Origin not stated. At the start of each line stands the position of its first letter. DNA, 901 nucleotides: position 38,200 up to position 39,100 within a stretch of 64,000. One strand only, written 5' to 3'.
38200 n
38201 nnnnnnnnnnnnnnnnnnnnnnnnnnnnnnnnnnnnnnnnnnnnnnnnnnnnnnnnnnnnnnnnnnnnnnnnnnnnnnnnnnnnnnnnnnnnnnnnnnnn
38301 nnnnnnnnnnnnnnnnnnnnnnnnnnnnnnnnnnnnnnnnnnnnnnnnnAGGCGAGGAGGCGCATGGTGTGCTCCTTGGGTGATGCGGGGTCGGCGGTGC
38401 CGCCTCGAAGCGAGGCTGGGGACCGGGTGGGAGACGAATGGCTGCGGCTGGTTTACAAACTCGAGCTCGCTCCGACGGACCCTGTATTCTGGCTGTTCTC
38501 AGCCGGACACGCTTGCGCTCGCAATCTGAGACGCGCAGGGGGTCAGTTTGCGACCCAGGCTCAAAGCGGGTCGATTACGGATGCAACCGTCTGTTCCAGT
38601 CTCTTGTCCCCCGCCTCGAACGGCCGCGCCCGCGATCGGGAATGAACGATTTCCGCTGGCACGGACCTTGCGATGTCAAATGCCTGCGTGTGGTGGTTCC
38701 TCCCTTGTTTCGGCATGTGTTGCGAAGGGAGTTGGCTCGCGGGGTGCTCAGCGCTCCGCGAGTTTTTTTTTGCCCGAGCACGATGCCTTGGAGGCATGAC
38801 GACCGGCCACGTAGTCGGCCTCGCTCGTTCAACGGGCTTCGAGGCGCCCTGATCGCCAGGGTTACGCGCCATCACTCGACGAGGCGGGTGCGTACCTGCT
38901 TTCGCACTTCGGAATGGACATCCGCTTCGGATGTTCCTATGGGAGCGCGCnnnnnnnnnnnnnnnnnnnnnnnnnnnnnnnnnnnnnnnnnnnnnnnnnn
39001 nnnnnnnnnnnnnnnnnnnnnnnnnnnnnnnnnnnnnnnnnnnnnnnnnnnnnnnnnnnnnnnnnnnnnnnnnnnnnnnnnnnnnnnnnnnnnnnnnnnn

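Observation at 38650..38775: Candidate sigma-54-dependent small RNA or attenuator leader: consensus -24/-12 promoter, two stem-loops and a T9 intrinsic terminator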

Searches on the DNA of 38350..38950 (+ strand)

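Call 4: search_rna_families(source=window, start=38350, end=38950, threshold=evalue, max_evalue=10, show_alignments=3)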
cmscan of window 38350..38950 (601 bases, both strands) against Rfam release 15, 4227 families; matches with E-value up to 10: 4.
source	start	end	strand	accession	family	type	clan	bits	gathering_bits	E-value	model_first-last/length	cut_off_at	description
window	38673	38780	+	RF01085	TLS-PK4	Cis-reg;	-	19.6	80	0.078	1-118/118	no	Pseudoknot of tRNA-like structure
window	38587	38641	-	RF01516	v-snoRNA-1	Gene; snRNA; snoRNA; CD-box;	-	13.3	75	5.5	1-65/65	no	Human herpesvirus 1 small nucleolar RNA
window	38350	38378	-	RF01804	Lambda_thermo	Cis-reg; thermoregulator;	-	12.6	50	9.4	1-32/59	3'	Lambda phage CIII thermoregulator element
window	38673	38770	+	RF02100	tfoR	Gene; sRNA;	-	12.4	70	4.1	1-101/101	no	Translational regulator of tfoXVC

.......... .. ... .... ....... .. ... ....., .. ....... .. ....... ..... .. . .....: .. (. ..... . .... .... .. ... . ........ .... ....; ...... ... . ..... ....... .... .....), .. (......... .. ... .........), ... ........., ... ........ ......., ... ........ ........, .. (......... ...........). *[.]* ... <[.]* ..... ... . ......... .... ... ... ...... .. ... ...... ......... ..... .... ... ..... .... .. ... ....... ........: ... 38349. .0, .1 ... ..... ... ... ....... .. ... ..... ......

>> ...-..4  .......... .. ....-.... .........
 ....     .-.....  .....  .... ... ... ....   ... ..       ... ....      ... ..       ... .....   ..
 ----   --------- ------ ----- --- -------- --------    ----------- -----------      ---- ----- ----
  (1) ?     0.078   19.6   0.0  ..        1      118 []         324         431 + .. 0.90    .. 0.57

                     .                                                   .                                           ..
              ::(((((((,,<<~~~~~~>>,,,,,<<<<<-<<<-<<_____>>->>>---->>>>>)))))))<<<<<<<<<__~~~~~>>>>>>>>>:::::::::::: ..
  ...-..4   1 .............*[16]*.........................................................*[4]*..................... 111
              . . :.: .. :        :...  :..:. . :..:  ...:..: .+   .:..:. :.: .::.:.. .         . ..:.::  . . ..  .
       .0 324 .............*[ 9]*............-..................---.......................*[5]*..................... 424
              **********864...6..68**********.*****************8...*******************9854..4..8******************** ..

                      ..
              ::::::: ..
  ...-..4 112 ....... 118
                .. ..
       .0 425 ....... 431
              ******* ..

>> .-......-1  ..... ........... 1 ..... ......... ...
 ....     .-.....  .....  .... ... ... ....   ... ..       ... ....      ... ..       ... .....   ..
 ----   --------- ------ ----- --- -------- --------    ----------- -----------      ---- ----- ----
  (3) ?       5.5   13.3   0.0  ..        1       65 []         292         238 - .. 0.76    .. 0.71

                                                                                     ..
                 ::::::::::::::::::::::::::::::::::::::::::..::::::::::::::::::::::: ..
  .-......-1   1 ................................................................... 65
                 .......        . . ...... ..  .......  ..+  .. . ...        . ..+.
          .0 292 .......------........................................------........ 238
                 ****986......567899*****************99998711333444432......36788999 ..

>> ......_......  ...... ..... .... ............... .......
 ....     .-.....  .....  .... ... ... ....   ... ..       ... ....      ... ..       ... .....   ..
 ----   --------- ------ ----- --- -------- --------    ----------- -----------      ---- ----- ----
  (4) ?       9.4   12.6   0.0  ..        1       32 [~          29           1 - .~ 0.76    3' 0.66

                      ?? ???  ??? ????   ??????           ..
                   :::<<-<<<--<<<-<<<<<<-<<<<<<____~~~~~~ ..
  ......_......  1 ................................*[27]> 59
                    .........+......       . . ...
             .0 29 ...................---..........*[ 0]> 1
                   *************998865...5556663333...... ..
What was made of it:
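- On Any Rfam 15 family: At E up to 10 the only hits are far below threshold, the best being TLS-PK4 at 19.6 bits against 80 (call 4).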

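Call 49: build_rna_model(alignment_id=A3, structure=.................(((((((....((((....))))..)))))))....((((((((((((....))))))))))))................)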
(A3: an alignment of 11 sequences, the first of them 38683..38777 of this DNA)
Model R1 built from alignment A3 (11 sequences, 97 columns); structure: as given.
model positions 95; base pairs 23; branch points 1; effective number of sequences 1.16; information 0.602 bits per position. Calibrated on 0.2 Mb of random sequence (short: E-values are rough).
structure used (alignment columns):
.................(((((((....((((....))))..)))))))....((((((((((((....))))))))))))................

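Call 50: search_with_rna_model(model_id=R1, sources=[window, L001, L004, L006, L007, L008, L010, L011, L012, L013, L014, L015, L016, L018, L019], max_evalue=10)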
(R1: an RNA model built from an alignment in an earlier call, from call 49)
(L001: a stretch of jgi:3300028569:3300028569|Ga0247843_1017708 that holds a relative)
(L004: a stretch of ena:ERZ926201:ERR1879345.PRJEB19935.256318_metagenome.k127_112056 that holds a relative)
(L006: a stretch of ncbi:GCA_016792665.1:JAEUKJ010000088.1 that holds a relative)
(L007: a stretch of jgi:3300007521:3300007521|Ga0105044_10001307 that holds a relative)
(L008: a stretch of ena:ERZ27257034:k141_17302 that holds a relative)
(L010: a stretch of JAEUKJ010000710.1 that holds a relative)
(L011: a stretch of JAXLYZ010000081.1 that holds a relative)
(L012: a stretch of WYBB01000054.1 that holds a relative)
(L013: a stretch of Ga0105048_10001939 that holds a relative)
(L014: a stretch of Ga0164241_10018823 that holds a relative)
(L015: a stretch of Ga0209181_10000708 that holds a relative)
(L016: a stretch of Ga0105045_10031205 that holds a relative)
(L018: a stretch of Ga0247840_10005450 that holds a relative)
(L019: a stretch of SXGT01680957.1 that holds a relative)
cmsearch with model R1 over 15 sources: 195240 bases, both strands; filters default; matches with E-value up to 10: 27.
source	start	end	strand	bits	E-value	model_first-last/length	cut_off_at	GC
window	38683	38777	+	112.1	7.5e-33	1-95/95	no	0.6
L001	1980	2074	+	111.3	1.3e-32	1-95/95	no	0.6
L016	2986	3080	-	110.5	2.5e-32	1-95/95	no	0.61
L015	1029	1123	+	109.3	6e-32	1-95/95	no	0.63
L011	2008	2101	-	109.2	6.1e-32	1-95/95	no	0.56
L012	3627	3721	-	108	1.5e-31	1-95/95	no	0.64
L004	2509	2604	+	107.3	2.5e-31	1-95/95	no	0.59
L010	2632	2726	+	106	6.5e-31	1-95/95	no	0.56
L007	4663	4757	+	106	6.6e-31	1-95/95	no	0.63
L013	1562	1656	-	106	6.6e-31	1-95/95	no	0.63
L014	1017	1110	+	105.5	9.1e-31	1-95/95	no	0.55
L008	4735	4828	+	100.7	3e-29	1-95/95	no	0.62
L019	9896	9989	+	100.7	3e-29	1-95/95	no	0.62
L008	4772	4856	-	25.9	9.3e-06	1-95/95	no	0.65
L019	9933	10017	-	25.9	9.3e-06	1-95/95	no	0.65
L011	1980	2064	+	25.2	1.5e-05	1-95/95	no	0.61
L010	2685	2711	-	21.1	0.00029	54-80/95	no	0.74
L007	4716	4742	-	18.7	0.0017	54-80/95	no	0.85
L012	3642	3668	+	18.7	0.0017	54-80/95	no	0.85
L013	1577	1603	+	18.7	0.0017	54-80/95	no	0.85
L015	1082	1108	-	18.7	0.0017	54-80/95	no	0.85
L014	1054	1138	-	18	0.0028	1-95/95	no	0.6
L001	2033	2059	-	15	0.025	54-80/95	no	0.78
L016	3001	3027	+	14.9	0.026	54-80/95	no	0.78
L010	5204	5321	-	7.9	4.2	1-95/95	no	0.69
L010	4392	4423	-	7.4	5.9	1-95/95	no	0.69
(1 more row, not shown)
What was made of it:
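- The RNA is short and single-copy (call 50).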

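Call 54: search_with_rna_model(model_id=R1, sources=[L021, L022], max_evalue=10, show_alignments=2)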
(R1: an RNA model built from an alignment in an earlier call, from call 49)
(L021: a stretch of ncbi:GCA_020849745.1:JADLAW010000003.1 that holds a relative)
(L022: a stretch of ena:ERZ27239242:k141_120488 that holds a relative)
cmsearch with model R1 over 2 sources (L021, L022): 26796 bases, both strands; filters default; matches with E-value up to 10: 3.
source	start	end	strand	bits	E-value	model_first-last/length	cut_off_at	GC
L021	5641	5734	+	99.5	9.8e-30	1-95/95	no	0.6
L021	5693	5719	-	20.4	6.7e-05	54-80/95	no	0.74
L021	802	830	-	11.8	0.035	18-49/95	no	0.69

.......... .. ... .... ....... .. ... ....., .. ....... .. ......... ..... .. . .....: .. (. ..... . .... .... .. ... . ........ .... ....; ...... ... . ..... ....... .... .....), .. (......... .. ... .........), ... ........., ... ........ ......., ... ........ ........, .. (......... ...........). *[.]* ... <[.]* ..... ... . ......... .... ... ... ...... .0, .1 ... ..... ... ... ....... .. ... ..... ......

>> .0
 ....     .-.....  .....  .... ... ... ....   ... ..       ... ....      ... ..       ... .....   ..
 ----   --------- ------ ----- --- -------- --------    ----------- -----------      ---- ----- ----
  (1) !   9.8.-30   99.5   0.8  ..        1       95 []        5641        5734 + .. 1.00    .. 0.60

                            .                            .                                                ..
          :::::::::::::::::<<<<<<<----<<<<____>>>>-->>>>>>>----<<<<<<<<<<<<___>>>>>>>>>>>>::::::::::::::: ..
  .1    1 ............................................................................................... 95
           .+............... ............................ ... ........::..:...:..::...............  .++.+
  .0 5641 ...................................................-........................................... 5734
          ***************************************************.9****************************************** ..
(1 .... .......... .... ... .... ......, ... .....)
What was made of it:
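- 38683..38771 (+): Predicted small non-coding RNA, about 86-89 nt. A covariance model built from 11 members finds exactly one copy per locus at 100-112 bits (calls 49, 50, 54).
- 38700..38731 (+): Stem-loop 1. CUCCCUU (38700-38706) pairs with AAGGGAG (38725-38731). An inner weak helix is CGGC (38711-38714) with GUUG (38719-38722). The anti-Shine-Dalgarno-like CCUCCC is in the 5' arm. L021 has one broken pair, AAGGGCG (call 54).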

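Call 73: search_with_rna_model(model_id=R1, sources=[L023, L024, L025, L022, L006], max_evalue=10)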
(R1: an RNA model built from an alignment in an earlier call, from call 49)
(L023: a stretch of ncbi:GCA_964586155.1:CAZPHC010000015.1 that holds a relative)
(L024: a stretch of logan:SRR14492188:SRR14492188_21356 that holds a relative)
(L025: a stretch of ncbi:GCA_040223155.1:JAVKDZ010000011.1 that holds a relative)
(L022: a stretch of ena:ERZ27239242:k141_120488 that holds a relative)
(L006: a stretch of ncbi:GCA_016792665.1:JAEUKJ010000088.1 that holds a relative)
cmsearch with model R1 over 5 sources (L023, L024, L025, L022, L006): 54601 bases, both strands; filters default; matches with E-value up to 10: 0.
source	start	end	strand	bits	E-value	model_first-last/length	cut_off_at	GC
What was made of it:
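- VKOR loci L022, L023 and L025 have no such element (calls 54, 73).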
